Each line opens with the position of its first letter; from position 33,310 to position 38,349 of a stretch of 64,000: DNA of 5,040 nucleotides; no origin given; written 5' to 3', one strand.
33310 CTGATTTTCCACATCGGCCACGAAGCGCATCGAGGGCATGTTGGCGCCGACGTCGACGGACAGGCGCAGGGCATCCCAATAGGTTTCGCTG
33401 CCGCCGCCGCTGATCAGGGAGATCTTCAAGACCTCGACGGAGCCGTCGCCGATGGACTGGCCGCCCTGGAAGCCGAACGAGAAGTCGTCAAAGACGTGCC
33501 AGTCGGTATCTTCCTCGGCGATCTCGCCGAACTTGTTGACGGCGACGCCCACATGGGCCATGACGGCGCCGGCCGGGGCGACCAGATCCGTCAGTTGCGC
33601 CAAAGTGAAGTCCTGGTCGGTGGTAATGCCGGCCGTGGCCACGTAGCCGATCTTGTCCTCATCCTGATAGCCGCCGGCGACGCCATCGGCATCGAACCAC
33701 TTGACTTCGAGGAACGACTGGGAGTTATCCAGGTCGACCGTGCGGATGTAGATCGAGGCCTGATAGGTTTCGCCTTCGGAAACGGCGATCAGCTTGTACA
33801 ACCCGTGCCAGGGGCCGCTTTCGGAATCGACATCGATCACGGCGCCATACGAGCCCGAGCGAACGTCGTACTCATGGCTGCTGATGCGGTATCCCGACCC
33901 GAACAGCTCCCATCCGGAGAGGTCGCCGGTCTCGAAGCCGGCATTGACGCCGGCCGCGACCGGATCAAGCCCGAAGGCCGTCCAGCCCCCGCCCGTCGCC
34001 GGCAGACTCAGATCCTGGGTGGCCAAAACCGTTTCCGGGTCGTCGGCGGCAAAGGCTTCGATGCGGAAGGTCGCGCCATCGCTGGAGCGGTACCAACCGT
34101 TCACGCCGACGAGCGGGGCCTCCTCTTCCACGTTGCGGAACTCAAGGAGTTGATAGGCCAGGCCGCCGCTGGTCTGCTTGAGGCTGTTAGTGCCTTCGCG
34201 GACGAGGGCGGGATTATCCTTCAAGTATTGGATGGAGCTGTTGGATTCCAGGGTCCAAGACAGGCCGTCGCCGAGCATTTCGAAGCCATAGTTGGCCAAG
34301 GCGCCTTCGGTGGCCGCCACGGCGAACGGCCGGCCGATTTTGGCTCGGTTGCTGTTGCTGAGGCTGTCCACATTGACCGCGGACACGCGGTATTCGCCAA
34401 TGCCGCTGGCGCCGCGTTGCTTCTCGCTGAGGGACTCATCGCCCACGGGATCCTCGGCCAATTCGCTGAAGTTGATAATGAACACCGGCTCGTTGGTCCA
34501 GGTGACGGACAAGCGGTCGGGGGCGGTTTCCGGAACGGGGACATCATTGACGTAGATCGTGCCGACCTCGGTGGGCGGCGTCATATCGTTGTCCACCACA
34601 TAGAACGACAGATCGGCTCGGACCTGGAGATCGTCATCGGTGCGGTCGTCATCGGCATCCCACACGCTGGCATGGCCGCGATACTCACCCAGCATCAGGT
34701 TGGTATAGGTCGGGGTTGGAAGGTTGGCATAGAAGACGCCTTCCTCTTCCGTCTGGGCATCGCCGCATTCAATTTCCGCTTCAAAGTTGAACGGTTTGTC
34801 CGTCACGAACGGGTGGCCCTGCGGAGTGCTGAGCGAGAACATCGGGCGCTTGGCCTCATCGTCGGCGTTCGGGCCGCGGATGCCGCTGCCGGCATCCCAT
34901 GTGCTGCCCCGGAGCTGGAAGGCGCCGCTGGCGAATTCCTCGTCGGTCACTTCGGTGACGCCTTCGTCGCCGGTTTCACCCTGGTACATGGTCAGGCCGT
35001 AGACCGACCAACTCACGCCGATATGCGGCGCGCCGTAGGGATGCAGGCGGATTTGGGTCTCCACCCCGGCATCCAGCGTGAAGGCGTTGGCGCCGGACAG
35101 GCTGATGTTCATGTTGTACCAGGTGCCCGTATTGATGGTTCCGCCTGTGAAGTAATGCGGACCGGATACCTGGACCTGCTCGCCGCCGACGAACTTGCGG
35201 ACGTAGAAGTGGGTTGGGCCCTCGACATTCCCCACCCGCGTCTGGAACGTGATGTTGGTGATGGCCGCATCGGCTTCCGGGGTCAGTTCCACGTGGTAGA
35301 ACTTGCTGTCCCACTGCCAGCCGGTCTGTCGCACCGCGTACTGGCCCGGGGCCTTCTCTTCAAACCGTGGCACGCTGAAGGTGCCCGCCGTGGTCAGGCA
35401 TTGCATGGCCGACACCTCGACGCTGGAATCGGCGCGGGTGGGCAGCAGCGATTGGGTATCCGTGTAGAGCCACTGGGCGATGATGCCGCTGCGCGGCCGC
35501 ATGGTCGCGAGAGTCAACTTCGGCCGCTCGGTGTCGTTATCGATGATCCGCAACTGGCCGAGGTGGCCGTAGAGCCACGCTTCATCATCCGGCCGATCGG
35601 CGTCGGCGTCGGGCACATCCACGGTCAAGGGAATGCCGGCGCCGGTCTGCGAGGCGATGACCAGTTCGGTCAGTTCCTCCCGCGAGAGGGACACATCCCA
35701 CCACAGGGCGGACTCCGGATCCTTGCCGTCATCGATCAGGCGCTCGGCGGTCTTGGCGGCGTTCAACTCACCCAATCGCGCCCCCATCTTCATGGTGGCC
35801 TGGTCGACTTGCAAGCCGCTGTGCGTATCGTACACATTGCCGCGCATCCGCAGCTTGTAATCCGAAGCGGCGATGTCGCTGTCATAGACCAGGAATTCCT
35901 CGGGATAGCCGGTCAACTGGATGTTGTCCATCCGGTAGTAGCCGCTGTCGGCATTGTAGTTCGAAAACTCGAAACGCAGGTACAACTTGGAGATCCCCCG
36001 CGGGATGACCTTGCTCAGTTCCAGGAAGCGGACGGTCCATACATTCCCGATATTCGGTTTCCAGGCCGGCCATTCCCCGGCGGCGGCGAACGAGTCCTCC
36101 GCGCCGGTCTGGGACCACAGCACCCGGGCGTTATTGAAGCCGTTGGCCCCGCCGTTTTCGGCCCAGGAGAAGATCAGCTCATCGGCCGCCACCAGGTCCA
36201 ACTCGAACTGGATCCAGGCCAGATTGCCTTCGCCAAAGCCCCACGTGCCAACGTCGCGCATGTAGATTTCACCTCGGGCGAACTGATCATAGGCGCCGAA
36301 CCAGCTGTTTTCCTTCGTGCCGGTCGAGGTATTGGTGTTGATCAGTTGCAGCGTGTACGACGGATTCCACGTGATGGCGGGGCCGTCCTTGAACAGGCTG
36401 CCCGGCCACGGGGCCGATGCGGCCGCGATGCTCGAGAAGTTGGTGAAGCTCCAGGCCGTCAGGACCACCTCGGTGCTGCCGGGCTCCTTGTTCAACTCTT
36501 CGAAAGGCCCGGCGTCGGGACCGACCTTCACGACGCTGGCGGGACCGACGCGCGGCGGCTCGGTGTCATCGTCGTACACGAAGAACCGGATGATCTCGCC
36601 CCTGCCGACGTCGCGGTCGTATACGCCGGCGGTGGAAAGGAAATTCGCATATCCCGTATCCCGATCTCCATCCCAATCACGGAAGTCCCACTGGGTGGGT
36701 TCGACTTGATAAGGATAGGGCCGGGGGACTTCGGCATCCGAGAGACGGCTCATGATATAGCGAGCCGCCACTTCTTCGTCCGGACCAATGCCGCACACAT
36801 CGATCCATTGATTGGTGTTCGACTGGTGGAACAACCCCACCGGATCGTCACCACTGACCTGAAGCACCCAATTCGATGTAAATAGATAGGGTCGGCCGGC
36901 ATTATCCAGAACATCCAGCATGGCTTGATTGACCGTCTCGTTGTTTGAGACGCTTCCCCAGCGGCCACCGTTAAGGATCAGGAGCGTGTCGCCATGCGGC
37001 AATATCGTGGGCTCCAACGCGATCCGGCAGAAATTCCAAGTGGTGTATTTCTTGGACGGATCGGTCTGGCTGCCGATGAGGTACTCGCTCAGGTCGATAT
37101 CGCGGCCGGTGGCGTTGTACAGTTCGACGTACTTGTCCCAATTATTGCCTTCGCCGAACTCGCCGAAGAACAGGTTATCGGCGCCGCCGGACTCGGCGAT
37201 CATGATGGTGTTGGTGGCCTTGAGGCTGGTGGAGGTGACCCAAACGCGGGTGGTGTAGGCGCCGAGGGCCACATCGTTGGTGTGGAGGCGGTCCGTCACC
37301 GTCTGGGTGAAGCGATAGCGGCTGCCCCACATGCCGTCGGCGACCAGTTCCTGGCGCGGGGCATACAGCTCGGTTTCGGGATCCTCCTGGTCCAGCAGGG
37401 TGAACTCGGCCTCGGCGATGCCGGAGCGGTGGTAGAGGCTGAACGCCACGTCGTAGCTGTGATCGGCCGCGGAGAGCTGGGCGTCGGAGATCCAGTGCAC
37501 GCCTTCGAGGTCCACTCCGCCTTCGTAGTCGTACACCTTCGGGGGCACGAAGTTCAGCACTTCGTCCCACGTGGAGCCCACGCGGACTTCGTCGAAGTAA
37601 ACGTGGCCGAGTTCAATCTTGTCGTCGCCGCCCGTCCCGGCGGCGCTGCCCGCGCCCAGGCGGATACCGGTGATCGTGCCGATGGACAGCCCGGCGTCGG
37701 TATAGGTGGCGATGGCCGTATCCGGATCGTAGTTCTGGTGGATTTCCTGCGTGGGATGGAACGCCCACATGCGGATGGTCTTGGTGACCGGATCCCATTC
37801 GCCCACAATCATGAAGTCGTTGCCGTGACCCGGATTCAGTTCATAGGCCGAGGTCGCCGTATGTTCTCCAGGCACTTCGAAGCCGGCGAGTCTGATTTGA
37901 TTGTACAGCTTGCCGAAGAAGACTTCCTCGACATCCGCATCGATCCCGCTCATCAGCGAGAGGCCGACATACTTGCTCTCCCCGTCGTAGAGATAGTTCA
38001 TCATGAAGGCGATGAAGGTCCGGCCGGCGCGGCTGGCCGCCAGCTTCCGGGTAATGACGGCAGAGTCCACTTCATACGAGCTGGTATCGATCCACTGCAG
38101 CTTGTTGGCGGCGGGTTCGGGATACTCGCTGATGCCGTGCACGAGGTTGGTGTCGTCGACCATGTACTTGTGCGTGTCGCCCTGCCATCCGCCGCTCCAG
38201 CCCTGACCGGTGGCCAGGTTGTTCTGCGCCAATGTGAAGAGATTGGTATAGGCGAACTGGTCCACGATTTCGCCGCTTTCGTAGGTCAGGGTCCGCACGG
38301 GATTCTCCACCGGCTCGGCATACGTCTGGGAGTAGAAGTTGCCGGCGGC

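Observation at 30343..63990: Giant adhesin-like ORF of more than 33.6 kb (more than 11,215 aa), 5'-truncated by the window edge, with mosaic PATR / Fn3 / lamin-tail architecture and no recognisable C-terminal sorting signal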

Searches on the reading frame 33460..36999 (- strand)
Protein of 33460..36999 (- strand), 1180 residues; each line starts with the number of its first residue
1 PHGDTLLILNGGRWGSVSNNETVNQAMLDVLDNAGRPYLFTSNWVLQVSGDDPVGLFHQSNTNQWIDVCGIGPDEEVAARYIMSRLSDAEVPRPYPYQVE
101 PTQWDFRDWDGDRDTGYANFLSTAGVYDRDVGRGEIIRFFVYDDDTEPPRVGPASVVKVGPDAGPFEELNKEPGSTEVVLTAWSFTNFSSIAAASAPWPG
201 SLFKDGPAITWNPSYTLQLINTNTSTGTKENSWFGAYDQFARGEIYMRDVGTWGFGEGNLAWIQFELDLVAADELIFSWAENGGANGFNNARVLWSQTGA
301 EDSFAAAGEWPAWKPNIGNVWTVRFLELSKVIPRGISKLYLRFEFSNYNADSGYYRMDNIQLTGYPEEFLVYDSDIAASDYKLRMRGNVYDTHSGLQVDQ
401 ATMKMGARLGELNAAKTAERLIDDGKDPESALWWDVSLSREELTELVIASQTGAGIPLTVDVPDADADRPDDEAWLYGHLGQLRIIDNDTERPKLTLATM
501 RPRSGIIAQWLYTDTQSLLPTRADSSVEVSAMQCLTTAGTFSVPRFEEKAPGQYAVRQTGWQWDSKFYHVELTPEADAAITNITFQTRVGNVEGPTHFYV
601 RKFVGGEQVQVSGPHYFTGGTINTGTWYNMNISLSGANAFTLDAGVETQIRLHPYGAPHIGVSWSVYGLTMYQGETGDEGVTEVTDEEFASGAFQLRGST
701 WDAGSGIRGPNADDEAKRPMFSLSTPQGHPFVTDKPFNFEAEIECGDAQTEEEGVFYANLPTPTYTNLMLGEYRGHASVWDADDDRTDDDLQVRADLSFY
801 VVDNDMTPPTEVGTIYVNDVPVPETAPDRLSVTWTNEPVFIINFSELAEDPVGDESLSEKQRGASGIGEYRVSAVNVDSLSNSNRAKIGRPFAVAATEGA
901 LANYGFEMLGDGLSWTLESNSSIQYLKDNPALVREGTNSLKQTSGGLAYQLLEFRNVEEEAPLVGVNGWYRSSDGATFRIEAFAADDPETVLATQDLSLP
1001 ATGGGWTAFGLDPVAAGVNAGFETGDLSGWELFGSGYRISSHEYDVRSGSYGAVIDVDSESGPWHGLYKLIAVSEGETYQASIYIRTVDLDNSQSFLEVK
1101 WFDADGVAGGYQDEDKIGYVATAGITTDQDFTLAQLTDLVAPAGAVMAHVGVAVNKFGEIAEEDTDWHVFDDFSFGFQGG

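Call 46: search_protein_families(library=ncbifam, proteins=[window:33460-36999:-], max_evalue=0.1)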
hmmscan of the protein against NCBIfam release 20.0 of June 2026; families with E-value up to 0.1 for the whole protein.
window:33460-36999:- (1180 aa): 2 families
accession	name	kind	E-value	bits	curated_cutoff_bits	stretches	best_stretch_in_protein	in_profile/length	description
NF033675.1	NTTRR-F1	subfamily_domain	3.9e-05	23.8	70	1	1018-1154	7-136/155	NTTRR-F1 domain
NF004611.0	PRK05942.1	equivalog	0.071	12.1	628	0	529-632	55-150/394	aspartate aminotransferase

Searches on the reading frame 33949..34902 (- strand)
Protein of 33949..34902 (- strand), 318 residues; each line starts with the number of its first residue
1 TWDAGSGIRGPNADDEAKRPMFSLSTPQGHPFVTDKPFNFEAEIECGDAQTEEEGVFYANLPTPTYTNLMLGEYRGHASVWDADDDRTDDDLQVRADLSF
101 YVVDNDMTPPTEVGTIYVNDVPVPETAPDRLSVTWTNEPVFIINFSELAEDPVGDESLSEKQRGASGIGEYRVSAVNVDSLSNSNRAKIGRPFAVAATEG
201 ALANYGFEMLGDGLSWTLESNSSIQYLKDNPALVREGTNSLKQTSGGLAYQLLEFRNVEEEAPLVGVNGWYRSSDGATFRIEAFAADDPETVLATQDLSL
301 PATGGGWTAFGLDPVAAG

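Call 87: search_protein_families(library=pfam, proteins=[window:33949-34902:-], max_evalue=1)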
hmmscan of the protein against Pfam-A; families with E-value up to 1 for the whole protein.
window:33949-34902:- (318 aa): 0 families

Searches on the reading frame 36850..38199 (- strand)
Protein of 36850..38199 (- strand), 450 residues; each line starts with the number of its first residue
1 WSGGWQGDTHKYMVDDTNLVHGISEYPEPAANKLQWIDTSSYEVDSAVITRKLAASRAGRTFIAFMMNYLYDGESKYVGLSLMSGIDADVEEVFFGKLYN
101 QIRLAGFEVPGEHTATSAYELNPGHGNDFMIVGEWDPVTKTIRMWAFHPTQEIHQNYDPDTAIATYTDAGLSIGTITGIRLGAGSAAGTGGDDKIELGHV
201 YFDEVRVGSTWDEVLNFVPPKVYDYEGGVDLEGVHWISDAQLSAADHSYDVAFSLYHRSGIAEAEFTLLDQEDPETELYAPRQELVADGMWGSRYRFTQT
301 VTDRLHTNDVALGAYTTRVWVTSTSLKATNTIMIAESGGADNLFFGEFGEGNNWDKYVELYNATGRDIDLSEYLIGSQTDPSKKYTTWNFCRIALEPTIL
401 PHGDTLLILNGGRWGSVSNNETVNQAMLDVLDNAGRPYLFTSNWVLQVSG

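Call 17: search_protein_families(library=pfam, proteins=[window:36850-38199:-], max_evalue=0.5)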
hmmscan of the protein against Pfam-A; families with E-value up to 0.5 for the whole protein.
window:36850-38199:- (450 aa): 1 family
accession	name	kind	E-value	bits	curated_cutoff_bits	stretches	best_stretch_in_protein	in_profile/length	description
PF00932.25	LTD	-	6e-08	33.5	34.3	1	347-425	12-87/109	Lamin Tail Domain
